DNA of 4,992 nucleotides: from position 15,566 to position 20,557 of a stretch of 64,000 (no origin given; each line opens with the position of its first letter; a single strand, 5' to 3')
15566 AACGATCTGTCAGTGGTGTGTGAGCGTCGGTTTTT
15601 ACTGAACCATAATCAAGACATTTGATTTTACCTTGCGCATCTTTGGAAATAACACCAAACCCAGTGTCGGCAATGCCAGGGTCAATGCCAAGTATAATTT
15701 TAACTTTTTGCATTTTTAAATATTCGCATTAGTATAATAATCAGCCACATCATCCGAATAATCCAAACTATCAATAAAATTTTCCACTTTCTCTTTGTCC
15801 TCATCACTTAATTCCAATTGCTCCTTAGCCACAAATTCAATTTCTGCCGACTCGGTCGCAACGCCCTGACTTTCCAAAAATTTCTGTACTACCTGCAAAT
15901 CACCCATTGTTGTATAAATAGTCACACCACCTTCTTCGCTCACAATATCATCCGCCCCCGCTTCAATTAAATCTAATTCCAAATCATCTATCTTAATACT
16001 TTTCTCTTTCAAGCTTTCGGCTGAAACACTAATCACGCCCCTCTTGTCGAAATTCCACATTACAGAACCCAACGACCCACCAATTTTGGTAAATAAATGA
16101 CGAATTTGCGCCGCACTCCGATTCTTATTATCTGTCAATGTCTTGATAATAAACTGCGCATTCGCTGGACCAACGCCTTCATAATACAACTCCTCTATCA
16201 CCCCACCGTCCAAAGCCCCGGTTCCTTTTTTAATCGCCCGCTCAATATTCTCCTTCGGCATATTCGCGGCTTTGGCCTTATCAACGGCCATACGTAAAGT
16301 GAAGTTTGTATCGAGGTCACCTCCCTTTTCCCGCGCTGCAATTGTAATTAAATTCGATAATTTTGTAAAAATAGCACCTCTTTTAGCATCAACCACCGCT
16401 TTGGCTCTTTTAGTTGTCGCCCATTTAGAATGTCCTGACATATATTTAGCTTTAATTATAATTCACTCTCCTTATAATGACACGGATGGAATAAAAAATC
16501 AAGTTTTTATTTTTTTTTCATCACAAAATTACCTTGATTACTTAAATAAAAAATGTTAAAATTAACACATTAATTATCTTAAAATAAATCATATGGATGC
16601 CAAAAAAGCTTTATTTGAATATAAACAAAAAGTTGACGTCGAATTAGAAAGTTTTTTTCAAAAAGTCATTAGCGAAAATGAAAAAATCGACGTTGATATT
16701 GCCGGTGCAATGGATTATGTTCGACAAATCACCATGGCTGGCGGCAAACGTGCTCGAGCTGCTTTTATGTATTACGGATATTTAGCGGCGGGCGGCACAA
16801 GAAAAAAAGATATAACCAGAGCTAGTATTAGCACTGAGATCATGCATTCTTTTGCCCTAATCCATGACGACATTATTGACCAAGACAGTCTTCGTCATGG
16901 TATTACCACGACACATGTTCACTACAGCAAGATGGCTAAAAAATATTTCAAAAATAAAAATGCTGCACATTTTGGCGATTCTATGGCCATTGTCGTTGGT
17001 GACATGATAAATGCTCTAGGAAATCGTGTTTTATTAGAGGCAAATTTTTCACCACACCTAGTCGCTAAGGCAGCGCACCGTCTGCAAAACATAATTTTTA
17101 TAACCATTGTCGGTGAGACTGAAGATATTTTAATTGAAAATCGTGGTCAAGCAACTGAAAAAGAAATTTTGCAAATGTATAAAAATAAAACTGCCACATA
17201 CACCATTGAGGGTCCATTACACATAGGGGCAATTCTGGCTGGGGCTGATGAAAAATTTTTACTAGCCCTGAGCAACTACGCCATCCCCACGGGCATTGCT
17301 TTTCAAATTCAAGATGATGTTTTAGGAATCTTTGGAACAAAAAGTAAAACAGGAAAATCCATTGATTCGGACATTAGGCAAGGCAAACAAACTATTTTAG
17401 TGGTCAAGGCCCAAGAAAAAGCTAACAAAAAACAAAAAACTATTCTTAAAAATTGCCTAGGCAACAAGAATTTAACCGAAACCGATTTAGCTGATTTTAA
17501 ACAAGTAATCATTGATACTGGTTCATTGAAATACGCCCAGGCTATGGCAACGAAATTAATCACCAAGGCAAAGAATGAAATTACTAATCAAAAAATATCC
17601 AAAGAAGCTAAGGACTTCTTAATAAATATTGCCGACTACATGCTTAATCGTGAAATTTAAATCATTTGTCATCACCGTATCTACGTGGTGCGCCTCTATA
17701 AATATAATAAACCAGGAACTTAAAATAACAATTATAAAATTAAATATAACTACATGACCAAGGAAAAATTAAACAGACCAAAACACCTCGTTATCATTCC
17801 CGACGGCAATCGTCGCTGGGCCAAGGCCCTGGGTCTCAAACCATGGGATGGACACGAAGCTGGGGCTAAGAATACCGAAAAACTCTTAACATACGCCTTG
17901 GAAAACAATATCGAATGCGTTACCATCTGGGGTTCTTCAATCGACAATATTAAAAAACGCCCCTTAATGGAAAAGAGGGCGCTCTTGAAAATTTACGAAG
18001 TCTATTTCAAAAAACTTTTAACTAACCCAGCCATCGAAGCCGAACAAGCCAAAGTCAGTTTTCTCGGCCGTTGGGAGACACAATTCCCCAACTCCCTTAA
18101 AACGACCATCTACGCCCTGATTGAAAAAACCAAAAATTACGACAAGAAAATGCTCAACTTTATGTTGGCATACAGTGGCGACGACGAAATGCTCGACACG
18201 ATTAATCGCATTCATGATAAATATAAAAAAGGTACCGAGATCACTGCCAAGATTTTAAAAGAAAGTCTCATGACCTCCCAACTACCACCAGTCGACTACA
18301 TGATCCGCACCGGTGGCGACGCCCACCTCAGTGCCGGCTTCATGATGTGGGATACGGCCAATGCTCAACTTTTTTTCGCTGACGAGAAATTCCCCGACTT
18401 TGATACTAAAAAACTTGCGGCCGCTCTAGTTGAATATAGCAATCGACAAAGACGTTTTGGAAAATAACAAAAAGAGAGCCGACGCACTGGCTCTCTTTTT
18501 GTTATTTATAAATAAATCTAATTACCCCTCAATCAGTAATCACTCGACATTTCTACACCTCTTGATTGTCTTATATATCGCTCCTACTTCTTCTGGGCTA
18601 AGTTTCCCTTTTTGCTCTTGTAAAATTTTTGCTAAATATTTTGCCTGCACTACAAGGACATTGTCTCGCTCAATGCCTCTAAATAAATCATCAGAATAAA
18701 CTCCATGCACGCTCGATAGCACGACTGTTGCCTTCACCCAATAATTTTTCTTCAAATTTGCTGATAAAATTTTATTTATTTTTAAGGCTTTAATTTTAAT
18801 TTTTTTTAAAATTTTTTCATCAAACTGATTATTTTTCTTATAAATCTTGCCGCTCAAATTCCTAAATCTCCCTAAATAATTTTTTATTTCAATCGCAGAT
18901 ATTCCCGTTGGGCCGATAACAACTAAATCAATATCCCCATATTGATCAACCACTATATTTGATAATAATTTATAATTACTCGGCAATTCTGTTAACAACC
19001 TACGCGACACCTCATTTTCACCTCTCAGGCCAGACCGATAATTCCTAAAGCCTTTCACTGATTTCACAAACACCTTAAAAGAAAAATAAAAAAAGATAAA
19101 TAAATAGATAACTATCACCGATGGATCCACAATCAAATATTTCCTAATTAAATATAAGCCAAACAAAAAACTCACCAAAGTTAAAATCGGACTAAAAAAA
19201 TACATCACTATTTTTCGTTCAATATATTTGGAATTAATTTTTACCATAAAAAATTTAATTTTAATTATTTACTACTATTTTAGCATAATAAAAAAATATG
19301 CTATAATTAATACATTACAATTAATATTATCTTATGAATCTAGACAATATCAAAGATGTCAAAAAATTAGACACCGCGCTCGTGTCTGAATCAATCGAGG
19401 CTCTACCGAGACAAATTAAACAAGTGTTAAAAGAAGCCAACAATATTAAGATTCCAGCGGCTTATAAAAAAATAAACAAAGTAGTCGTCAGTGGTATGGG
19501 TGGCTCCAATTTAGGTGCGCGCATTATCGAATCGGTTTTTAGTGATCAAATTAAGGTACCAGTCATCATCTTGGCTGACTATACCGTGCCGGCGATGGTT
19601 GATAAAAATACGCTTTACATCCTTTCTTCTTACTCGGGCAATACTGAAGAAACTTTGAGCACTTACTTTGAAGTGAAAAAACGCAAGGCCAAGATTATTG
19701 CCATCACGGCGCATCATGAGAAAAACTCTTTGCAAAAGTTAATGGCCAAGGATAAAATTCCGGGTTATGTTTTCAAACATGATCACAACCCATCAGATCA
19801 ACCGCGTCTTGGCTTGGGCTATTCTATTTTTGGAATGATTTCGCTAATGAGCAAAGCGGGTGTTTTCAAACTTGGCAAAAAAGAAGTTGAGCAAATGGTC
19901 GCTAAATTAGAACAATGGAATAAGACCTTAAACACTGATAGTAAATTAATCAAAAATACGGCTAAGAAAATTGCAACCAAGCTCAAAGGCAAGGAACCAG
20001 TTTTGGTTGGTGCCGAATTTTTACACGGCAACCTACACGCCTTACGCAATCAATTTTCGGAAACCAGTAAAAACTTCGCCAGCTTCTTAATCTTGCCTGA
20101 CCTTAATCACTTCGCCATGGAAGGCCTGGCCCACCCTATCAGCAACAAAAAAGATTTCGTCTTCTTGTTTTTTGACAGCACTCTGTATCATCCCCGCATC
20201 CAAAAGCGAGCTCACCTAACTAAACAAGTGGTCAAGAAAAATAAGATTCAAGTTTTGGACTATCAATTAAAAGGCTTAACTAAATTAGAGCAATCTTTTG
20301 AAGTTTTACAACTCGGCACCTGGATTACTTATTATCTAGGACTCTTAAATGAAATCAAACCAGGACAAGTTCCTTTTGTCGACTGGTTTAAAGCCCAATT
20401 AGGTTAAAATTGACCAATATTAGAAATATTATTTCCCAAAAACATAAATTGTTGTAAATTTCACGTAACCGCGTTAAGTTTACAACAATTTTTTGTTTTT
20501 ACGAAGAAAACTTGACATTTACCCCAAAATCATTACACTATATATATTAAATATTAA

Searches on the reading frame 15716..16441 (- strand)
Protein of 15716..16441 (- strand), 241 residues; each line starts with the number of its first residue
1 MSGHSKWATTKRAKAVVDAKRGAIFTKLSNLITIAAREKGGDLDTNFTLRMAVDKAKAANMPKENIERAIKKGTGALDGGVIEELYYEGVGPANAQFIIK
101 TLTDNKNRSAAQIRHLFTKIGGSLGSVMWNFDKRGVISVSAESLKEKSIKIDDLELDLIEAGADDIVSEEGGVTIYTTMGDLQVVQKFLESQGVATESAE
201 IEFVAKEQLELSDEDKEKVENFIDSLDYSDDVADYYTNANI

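Call 15: search_protein_families(library=pfam, proteins=[window:15716-16441:-], max_evalue=0.001)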
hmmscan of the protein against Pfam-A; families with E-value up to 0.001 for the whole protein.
window:15716-16441:- (241 aa): 2 families
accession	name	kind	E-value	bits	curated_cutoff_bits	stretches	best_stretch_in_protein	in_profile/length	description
PF01709.26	Transcrip_reg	-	1.3e-46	158.7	27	1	83-239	2-160/160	TACO1/YebC second and third domain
PF20772.2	TACO1_YebC_N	-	3.6e-29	101.5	36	1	5-75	1-72/73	TACO1/YebC protein N-terminal domain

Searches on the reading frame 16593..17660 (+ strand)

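Call 15: search_protein_families(library=pfam, proteins=[window:16593-17660:+], max_evalue=0.001)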
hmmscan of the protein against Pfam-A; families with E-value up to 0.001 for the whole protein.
window:16593-17660:+ (355 aa): 1 family
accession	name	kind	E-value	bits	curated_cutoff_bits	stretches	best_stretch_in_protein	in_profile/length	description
PF00348.22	polyprenyl_synt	-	2.3e-50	171.6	27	1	43-300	8-245/251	Polyprenyl synthetase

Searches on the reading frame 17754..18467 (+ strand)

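Call 15: search_protein_families(library=pfam, proteins=[window:17754-18467:+], max_evalue=0.001)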
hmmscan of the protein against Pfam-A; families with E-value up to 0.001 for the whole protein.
window:17754-18467:+ (237 aa): 1 family
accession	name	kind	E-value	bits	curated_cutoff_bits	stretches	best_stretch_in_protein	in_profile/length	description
PF01255.24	Prenyltransf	-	1.7e-52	178.6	27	1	15-236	1-219/219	Putative undecaprenyl diphosphate synthase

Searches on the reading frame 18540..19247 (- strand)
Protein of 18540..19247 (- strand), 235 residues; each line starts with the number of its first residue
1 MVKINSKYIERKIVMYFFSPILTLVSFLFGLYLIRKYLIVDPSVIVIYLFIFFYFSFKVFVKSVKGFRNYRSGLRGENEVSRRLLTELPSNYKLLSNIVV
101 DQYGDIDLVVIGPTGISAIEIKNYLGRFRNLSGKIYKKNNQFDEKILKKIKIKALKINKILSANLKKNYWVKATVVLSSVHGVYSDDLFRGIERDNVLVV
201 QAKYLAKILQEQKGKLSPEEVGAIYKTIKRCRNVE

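Call 15: search_protein_families(library=pfam, proteins=[window:18540-19247:-], max_evalue=0.001)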
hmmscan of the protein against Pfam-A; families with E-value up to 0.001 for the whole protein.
window:18540-19247:- (235 aa): 1 family
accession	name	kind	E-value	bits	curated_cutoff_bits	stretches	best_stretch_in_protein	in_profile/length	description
PF08378.17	NERD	-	8.3e-14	52.5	22.1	1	72-178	1-111/111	Nuclease-related domain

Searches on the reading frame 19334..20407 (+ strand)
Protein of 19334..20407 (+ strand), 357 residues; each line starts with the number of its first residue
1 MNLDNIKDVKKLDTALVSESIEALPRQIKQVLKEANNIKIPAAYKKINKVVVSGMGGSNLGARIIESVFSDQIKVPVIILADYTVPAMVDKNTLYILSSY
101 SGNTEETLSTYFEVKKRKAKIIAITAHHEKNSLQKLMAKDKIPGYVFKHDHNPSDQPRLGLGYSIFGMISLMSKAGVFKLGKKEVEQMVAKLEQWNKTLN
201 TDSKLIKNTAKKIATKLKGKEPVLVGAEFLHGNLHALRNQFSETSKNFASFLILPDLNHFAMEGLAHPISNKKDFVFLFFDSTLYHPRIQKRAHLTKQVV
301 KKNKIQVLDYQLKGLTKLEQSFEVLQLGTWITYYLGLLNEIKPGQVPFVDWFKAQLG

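Call 15: search_protein_families(library=pfam, proteins=[window:19334-20407:+], max_evalue=0.001)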
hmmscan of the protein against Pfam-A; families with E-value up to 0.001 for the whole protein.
window:19334-20407:+ (357 aa): 2 families
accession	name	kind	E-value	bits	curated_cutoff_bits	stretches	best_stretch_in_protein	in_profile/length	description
PF10432.14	bact-PGI_C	-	1.4e-28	100.2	24.5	1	207-356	2-151/151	Bacterial phospho-glucose isomerase C-terminal SIS domain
PF01380.27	SIS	-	1.2e-08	35.3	25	1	46-128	4-90/131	SIS domain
